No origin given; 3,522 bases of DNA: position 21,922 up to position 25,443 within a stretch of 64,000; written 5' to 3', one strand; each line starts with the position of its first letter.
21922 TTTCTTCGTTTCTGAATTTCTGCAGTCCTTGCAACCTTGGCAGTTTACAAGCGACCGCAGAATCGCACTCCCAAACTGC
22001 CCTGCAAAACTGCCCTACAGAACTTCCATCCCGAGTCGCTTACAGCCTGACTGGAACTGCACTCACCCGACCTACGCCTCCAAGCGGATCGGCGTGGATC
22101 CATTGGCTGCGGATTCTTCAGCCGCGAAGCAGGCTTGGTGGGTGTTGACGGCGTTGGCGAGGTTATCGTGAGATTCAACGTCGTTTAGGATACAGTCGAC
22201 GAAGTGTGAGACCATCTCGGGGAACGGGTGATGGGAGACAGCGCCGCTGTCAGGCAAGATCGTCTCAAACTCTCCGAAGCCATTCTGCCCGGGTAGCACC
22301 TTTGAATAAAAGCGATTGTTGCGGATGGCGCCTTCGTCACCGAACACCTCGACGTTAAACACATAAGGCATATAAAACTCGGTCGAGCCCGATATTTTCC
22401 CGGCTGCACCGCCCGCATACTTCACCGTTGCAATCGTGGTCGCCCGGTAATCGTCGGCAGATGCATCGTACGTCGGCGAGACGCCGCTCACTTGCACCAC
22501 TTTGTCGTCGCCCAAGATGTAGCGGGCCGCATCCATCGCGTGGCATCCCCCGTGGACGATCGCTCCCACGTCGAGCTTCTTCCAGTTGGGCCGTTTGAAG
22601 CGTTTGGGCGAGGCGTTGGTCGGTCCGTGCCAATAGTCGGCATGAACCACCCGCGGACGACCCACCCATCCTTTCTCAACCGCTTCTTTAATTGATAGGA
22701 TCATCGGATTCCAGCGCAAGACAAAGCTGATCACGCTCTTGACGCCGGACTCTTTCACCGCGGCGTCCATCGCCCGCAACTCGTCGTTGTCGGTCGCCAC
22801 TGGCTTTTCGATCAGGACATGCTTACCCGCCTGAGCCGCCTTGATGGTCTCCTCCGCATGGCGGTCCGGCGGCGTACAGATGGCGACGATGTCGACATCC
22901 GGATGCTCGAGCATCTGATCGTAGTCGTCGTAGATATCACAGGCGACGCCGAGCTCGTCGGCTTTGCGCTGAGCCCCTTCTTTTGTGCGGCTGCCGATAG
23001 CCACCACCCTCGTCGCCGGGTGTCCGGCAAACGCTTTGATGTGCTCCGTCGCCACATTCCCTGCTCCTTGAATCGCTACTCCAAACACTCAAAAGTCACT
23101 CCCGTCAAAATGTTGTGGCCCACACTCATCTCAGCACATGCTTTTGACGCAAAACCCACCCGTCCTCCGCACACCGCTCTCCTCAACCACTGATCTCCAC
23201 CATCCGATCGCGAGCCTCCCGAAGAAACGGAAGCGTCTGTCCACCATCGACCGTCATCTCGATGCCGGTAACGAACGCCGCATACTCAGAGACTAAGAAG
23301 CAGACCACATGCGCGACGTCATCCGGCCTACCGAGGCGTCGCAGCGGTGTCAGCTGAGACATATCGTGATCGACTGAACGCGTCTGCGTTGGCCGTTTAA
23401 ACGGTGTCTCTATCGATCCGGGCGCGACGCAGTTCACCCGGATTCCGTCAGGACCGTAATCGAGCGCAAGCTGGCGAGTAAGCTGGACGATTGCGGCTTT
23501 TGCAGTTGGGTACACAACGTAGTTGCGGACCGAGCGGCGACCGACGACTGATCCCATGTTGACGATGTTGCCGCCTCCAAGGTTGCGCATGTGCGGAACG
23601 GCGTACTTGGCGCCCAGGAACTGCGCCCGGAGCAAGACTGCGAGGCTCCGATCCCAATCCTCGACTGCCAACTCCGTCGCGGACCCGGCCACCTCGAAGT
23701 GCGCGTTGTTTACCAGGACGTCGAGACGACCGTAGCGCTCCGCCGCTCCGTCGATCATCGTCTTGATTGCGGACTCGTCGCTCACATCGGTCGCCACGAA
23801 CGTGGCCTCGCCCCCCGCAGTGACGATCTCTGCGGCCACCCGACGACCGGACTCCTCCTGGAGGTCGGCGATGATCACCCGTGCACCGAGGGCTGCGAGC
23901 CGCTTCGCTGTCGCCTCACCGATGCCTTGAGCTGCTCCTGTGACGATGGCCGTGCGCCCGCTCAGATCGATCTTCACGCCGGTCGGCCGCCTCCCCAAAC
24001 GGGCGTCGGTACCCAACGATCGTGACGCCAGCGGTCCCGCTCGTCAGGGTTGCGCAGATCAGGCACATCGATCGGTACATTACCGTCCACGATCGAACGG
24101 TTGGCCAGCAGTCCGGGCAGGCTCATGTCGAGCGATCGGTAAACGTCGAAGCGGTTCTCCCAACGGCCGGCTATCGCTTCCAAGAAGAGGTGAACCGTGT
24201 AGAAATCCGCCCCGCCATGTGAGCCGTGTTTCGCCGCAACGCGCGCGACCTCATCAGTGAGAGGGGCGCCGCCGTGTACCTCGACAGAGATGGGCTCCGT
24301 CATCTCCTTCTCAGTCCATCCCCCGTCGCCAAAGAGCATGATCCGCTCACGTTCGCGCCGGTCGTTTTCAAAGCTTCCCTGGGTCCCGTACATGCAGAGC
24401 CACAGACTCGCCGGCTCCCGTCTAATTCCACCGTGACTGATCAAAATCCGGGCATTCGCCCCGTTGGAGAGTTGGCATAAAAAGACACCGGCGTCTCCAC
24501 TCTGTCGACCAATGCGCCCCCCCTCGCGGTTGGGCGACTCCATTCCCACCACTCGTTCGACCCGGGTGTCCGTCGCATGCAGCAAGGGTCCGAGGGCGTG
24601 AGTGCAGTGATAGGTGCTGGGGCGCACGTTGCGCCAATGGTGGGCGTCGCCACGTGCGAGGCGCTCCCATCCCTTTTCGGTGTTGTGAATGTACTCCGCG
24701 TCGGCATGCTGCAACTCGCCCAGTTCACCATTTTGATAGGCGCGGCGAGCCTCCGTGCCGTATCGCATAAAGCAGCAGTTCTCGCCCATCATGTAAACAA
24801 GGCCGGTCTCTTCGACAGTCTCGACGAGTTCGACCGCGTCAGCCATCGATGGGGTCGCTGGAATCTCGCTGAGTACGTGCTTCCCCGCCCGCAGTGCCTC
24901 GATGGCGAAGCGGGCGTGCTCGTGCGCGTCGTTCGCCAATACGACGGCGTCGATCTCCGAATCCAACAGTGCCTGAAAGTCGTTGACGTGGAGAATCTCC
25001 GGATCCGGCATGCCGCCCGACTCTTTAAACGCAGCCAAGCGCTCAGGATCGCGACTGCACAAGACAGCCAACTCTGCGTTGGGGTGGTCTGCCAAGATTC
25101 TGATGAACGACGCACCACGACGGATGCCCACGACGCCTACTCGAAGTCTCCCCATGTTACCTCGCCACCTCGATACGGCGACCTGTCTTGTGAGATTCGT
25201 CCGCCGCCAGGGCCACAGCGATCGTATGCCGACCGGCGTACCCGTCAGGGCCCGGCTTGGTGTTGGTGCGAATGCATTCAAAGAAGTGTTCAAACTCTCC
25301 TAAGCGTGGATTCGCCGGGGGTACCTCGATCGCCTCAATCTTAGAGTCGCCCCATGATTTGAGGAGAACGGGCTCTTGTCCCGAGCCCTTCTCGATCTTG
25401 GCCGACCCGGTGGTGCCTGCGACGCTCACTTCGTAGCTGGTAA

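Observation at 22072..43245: A 21-kb run of minus-strand genes for sulfated-substrate catabolism. All sulfatases are cytoplasmic, and there is no classical glycoside hydrolase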

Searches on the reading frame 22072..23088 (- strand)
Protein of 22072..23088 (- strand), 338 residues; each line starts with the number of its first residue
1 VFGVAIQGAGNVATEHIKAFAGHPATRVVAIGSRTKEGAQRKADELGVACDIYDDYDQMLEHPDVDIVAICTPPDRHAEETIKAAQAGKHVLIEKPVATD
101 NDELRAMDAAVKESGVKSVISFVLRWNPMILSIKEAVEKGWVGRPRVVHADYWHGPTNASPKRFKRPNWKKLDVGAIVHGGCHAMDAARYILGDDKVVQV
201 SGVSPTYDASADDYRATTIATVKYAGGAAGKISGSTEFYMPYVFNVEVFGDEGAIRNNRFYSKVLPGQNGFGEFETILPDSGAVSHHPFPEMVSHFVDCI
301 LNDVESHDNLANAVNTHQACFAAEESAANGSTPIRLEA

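Call 3: search_protein_families(library=pfam, proteins=[window:22072-23088:-])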
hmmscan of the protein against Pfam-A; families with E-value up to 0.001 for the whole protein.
window:22072-23088:- (338 aa): 6 families
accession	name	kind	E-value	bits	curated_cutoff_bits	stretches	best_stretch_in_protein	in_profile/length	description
PF01408.29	GFO_IDH_MocA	-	1.1e-27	97.5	24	1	2-117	1-115/120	Oxidoreductase family, NAD-binding Rossmann fold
PF22725.1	GFO_IDH_MocA_C3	-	3.5e-17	63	27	1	131-256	2-124/124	GFO/IDH/MocA C-terminal domain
PF02894.22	GFO_IDH_MocA_C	-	2.4e-12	47.6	22.9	1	134-331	1-214/218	Oxidoreductase family, C-terminal alpha/beta domain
PF03447.22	NAD_binding_3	-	1.8e-07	32.3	24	1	8-117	1-112/116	Homoserine dehydrogenase, NAD binding domain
PF03807.23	F420_oxidored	-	0.00046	21.2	21.6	1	4-87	2-83/94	NADP oxidoreductase coenzyme F420-dependent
PF01488.26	Shikimate_DH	-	0.00058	20.4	24.3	1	4-86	15-99/138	Shikimate / quinate 5-dehydrogenase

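Call 9: search_protein_families(library=ncbifam, proteins=[window:22072-23088:-], max_evalue=0.00001)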
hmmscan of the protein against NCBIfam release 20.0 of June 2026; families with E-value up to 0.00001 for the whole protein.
window:22072-23088:- (338 aa): 9 families
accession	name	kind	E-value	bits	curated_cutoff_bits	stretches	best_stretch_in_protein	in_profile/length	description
TIGR04380.1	myo_inos_iolG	equivalog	6.1e-41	140.4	355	1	2-330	2-326/330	inositol 2-dehydrogenase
NF052479.1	LevoglcsnDh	equivalog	8.4e-27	93.8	650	1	4-207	6-215/386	levoglucosan dehydrogenase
NF040723.1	UDP-GlcNAcDh_Arch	equivalog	8.7e-26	91.1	450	1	4-326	3-300/302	UDP-N-acetylglucosamine 3-dehydrogenase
NF052679.1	InsChiInosDhIolG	equivalog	8.7e-22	77.6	540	1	4-328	5-323/343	bifunctional inositol 2-dehydrogenase/D-chiro-inositol 1-dehydrogenase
NF041392.1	XylDh_Gfo6_Halo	equivalog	1.2e-18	67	350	1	17-261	33-279/350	D-xylose 1-dehydrogenase Gfo6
NF008607.0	PRK11579.1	subfamily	6.5e-13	48.4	330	1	14-151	18-151/346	oxidoreductase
NF007574.0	PRK10206.1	equivalog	8.4e-13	48.1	352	1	53-197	54-192/345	oxidoreductase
NF058563.1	BT_2159_fam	equivalog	2.7e-10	39.8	650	1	4-147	3-145/350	disaccharide 3-dehydrogenase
NF058561.1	BT_2158_fam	equivalog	2.8e-07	29.5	750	1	30-150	61-182/487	glycoside 3-dehydrogenase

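Call 63: search_protein_families(library=pfam, proteins=[window:22072-23088:-], max_evalue=1)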
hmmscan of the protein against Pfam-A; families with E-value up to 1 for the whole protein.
window:22072-23088:- (338 aa): 10 families
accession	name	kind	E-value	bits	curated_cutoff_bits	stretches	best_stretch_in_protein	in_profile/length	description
PF01408.29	GFO_IDH_MocA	-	1.1e-27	97.5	24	1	2-117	1-115/120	Oxidoreductase family, NAD-binding Rossmann fold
PF22725.1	GFO_IDH_MocA_C3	-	3.5e-17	63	27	1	131-256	2-124/124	GFO/IDH/MocA C-terminal domain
PF02894.22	GFO_IDH_MocA_C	-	2.4e-12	47.6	22.9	1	134-331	1-214/218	Oxidoreductase family, C-terminal alpha/beta domain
PF03447.22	NAD_binding_3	-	1.8e-07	32.3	24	1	8-117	1-112/116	Homoserine dehydrogenase, NAD binding domain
PF03807.23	F420_oxidored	-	0.00046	21.2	21.6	1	4-87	2-83/94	NADP oxidoreductase coenzyme F420-dependent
PF01488.26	Shikimate_DH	-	0.00058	20.4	24.3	1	4-86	15-99/138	Shikimate / quinate 5-dehydrogenase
PF02629.25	CoA_binding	-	0.0045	18.2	22.3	1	4-88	6-87/97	CoA binding domain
PF01118.30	Semialdhyde_dh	-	0.011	16.5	26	1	4-91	2-93/121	Semialdehyde dehydrogenase, NAD binding domain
PF19051.5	GFO_IDH_MocA_C2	-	0.2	11.6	23.3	1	145-228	49-137/254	Oxidoreductase family, C-terminal alpha/beta domain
PF03435.24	Sacchrp_dh_NADP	-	0.22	12.3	25.1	1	5-116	2-126/129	Saccharopine dehydrogenase NADP binding domain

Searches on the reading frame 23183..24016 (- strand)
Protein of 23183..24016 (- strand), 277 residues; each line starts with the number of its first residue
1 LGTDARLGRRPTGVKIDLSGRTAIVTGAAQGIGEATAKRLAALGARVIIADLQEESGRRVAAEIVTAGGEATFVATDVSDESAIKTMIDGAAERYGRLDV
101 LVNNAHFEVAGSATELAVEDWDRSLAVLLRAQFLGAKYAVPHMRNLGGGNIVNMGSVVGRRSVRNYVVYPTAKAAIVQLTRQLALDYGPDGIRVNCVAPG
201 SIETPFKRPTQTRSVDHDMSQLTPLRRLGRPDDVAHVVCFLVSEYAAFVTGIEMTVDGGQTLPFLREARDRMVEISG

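Call 3: search_protein_families(library=pfam, proteins=[window:23183-24016:-])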
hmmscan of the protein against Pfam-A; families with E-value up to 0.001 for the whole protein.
window:23183-24016:- (277 aa): 5 families
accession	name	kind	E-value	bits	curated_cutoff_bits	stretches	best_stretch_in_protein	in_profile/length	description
PF13561.12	adh_short_C2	-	1.1e-67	228.6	27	1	27-261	1-236/236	Enoyl-(Acyl carrier protein) reductase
PF00106.31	adh_short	-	1.2e-55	188.4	26.6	1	22-210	2-190/195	short chain dehydrogenase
PF08659.16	KR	-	1.8e-08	34.9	22.6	1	22-127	2-111/180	KR domain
PF23441.1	SDR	-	2.5e-06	27.5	27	1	70-206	62-198/258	SDR-like rossmann domain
PF01370.27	Epimerase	-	8.4e-05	22.5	20.9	1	24-206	2-176/240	NAD dependent epimerase/dehydratase family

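Call 57: search_protein_families(library=ncbifam, proteins=[window:23183-23977:-], max_evalue=0.00001)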
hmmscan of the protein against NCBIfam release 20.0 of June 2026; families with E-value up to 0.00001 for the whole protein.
window:23183-23977:- (264 aa): 230 families (the best 25 are shown)
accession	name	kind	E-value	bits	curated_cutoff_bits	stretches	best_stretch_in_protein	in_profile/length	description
NF005559.1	PRK07231.1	subfamily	2e-75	253.5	215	1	5-248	2-248/249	glucose 1-dehydrogenase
NF004791.0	PRK06138.1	equivalog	3.3e-73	246.1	312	1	4-248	2-250/252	SDR family oxidoreductase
NF052558.1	MBtsdlDhBudC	equivalog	6e-69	232.4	270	1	6-248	2-242/250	meso-2,3-butanediol dehydrogenase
NF004818.0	PRK06172.1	equivalog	1.8e-65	220.8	336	1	1-248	1-251/253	SDR family oxidoreductase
NF004198.0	PRK05653.1-3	equivalog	1.9e-65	220.7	296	1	5-248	5-247/248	3-oxoacyl-ACP reductase FabG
NF053701.1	CsHdxCHCADhChcB2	equivalog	7.5e-65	218.9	350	1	5-248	1-243/245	cis-4-hydroxycyclohexanecarboxylate dehydrogenase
NF005681.0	PRK07478.1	subfamily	8e-64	215.4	267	1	4-248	3-250/254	SDR family oxidoreductase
NF009466.0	PRK12826.1-2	subfamily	3.5e-62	210.1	222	1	8-248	4-245/248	3-oxoacyl-ACP reductase FabG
NF006121.0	PRK08265.1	subfamily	4.1e-62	210.1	294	1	2-247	2-245/263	short chain dehydrogenase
NF053702.1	TrHdxCHCADhChcB1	equivalog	4e-61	206.5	400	1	6-248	3-241/250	trans-4-hydroxycyclohexanecarboxylate dehydrogenase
NF006493.1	PRK08936.1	subfamily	4.6e-60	203.1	420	1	1-249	1-252/261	glucose-1-dehydrogenase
NF005853.0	PRK07774.1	equivalog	9e-60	202.1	303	1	4-248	3-247/250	SDR family oxidoreductase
NF004203.0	PRK05653.2-4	subfamily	7.2e-59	199.3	313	1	4-249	3-258/260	3-oxoacyl-ACP reductase FabG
NF005469.0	PRK07063.1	equivalog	1.1e-58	198.8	306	1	5-248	5-255/260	SDR family oxidoreductase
NF005309.0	PRK06841.1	subfamily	2.8e-58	197.4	286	1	2-249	10-254/255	GolD/DthD family dehydrogenase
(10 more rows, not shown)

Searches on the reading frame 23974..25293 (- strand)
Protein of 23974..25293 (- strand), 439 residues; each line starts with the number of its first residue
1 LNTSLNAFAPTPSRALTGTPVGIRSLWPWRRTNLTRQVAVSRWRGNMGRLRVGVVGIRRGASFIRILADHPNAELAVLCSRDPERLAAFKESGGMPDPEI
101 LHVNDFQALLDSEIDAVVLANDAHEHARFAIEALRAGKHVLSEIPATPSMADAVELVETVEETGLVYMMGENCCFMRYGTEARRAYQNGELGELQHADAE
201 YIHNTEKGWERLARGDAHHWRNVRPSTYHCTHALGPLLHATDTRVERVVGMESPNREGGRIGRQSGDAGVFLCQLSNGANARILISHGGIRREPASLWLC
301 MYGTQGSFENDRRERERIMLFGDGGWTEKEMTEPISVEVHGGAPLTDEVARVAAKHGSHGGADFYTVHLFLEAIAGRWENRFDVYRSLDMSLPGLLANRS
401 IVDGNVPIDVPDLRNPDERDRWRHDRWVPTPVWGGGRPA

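Call 3: search_protein_families(library=pfam, proteins=[window:23974-25293:-])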
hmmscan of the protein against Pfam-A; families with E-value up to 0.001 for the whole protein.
window:23974-25293:- (439 aa): 3 families
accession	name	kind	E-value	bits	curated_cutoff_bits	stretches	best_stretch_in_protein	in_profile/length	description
PF01408.29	GFO_IDH_MocA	-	2.3e-19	70.7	24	1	50-170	1-119/120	Oxidoreductase family, NAD-binding Rossmann fold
PF22725.1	GFO_IDH_MocA_C3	-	1.1e-05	25.8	27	1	181-309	3-124/124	GFO/IDH/MocA C-terminal domain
PF01118.30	Semialdhyde_dh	-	4.6e-05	24.2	26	1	51-142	1-95/121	Semialdehyde dehydrogenase, NAD binding domain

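Call 9: search_protein_families(library=ncbifam, proteins=[window:23974-25293:-], max_evalue=0.00001)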
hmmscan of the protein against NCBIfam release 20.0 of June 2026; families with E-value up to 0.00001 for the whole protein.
window:23974-25293:- (439 aa): 7 families
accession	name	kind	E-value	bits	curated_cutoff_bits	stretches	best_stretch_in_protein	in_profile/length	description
TIGR04380.1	myo_inos_iolG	equivalog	5.1e-16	58.5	355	1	50-196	2-147/330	inositol 2-dehydrogenase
NF040723.1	UDP-GlcNAcDh_Arch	equivalog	2.6e-12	46.9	450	1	50-196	1-143/302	UDP-N-acetylglucosamine 3-dehydrogenase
NF052479.1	LevoglcsnDh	equivalog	1.3e-09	37.3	650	1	107-203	66-163/386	levoglucosan dehydrogenase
NF007574.0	PRK10206.1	equivalog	2.9e-09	36.5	352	1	104-198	55-150/345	oxidoreductase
NF058561.1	BT_2158_fam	equivalog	3.3e-09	35.8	750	1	104-199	84-182/487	glycoside 3-dehydrogenase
NF058563.1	BT_2159_fam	equivalog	4.4e-08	32.5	650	1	51-195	2-144/350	disaccharide 3-dehydrogenase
NF008607.0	PRK11579.1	subfamily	4.4e-08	32.5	330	1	50-200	5-151/346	oxidoreductase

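Call 15: search_solved_structures(query=window:23974-25293:-, max_evalue=1e-8, show_alignments=2)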
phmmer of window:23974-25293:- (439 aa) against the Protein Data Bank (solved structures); distinct sequences matched with E-value up to 1e-8: 19.
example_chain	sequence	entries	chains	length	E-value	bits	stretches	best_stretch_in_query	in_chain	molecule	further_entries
6t2b_A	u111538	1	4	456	2.2e-18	69.7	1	47-417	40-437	Glycosyl hydrolase family 109 protein 2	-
4fb5_A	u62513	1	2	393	1.1e-13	54.2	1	105-328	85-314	Probable oxidoreductase protein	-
2ixa_A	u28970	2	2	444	5.7e-13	51.8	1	49-204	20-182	ALPHA-N-ACETYLGALACTOSAMINIDASE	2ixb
6o15_A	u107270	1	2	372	1.8e-12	50.2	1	51-319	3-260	Uncharacterized oxidoreductase YjhC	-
5a02_A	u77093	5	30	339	5.5e-12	48.6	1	67-199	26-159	ALDOSE-ALDOSE OXIDOREDUCTASE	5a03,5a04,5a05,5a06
9azo_A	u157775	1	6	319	9.3e-11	44.5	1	107-247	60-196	PmdC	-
3v5n_A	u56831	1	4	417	5.7e-10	41.9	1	46-204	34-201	Oxidoreductase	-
3rc9_A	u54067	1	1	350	8.1e-10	41.4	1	46-197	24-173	Sugar 3-ketoreductase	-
3rbv_A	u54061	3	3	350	1.5e-09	40.5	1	46-197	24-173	Sugar 3-ketoreductase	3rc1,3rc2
3rcb_A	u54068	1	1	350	1.5e-09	40.5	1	46-197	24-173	Sugar 3-ketoreductase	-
3rc7_A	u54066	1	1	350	1.5e-09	40.5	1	46-197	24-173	Sugar 3-ketoreductase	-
1ydw_A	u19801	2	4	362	1.7e-09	40.4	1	49-170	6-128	AX110P-like protein | Probable oxidoreductase At4g09670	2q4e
3f4l_A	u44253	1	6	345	2.1e-09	40.1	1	104-201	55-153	Putative oxidoreductase yhhX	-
1ofg_A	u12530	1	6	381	4.3e-09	39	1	72-195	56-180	GLUCOSE-FRUCTOSE OXIDOREDUCTASE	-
1ryd_A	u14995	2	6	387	4.4e-09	39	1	72-195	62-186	glucose-fructose oxidoreductase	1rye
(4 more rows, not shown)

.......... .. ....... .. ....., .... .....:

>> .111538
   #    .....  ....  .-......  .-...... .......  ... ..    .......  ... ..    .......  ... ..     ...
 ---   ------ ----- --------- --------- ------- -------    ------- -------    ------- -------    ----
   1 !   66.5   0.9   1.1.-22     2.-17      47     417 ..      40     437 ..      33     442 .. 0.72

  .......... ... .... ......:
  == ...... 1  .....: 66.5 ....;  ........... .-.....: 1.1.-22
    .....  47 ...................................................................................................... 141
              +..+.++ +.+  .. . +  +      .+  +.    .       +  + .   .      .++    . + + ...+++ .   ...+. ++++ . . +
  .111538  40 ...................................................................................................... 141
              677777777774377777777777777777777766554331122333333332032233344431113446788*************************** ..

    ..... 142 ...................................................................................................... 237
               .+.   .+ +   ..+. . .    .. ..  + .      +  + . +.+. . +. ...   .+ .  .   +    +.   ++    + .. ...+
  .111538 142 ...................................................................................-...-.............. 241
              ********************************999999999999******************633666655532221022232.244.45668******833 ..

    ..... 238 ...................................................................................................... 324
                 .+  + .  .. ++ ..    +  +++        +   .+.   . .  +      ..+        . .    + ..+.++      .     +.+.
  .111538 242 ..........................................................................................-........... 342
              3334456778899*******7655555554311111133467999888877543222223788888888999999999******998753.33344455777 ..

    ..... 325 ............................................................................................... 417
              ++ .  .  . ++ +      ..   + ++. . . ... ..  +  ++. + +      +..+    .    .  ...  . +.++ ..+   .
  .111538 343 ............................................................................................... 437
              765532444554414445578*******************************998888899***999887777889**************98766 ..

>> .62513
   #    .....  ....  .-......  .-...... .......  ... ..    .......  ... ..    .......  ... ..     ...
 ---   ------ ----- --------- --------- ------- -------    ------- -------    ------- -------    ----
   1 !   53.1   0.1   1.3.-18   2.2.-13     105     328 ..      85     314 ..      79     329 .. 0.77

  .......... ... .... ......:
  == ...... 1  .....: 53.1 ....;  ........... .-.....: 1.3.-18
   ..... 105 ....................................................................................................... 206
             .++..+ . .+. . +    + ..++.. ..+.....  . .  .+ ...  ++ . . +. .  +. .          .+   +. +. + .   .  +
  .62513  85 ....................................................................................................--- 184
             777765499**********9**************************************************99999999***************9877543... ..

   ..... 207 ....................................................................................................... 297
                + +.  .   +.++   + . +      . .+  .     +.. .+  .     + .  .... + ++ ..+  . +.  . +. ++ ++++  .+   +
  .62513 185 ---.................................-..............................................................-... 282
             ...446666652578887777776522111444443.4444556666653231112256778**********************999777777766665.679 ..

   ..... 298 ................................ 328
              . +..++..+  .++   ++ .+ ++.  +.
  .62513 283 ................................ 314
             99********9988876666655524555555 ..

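Call 63: search_protein_families(library=pfam, proteins=[window:23974-25155:-], max_evalue=1)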
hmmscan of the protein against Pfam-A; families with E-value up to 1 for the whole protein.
window:23974-25155:- (393 aa): 7 families
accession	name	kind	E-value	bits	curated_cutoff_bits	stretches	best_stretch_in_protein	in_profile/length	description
PF01408.29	GFO_IDH_MocA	-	1.8e-19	71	24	1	4-124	1-119/120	Oxidoreductase family, NAD-binding Rossmann fold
PF22725.1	GFO_IDH_MocA_C3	-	9.4e-06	26.1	27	1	135-263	3-124/124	GFO/IDH/MocA C-terminal domain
PF01118.30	Semialdhyde_dh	-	3.7e-05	24.5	26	1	5-96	1-95/121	Semialdehyde dehydrogenase, NAD binding domain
PF02875.26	Mur_ligase_C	-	0.024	15.9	28.4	1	57-125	58-126/127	Mur ligase, glutamate ligase domain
PF21252.2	Glyco_hydro_109_C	-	0.042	13.6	27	0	141-206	8-90/187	Glycosyl hydrolase 109, C-terminal domain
PF03807.23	F420_oxidored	-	0.23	12.5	21.6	1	14-96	11-90/94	NADP oxidoreductase coenzyme F420-dependent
PF03447.22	NAD_binding_3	-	0.24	12.6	24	1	14-97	6-88/116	Homoserine dehydrogenase, NAD binding domain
